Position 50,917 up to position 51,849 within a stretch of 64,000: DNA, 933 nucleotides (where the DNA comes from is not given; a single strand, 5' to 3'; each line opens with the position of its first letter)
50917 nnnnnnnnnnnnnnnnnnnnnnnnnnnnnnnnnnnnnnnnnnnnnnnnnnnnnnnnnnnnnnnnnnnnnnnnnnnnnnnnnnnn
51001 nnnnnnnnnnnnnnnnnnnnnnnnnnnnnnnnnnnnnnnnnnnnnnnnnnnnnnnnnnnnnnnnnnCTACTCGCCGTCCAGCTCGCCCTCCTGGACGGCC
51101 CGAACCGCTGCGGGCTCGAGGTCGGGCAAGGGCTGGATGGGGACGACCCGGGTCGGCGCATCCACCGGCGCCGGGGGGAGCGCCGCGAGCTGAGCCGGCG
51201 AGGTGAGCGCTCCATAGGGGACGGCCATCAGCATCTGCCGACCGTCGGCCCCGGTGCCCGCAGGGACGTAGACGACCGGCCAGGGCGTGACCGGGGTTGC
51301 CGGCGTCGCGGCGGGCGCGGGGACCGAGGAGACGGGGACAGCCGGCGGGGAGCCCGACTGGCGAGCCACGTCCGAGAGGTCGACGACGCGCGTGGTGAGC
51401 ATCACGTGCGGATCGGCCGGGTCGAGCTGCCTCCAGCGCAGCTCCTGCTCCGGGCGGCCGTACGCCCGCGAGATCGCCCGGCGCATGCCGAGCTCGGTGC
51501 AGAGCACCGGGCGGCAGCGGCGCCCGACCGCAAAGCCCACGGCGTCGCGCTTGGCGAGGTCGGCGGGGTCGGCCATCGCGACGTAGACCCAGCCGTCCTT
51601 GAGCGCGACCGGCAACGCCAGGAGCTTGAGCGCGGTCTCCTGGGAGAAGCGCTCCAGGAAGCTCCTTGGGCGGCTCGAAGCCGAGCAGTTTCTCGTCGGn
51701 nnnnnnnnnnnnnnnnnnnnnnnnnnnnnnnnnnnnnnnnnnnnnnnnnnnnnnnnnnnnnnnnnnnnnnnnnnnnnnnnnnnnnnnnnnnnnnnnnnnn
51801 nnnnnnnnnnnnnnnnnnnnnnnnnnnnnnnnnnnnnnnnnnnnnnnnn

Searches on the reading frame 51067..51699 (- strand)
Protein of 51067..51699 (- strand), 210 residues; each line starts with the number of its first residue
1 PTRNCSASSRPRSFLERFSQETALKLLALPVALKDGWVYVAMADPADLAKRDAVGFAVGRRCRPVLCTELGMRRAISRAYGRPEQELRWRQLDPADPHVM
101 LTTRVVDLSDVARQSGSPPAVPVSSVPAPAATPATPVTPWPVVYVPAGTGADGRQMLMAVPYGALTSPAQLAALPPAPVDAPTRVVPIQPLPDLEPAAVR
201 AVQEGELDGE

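Call 55: search_protein_families(library=pfam, proteins=[window:51067-51699:-], max_evalue=0.0001)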
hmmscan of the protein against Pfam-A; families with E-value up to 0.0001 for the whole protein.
window:51067-51699:- (210 aa): 1 family
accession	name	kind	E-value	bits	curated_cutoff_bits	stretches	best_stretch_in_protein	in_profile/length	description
PF05157.20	MshEN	-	2.5e-16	59.8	23.1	1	8-85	11-89/90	MshEN domain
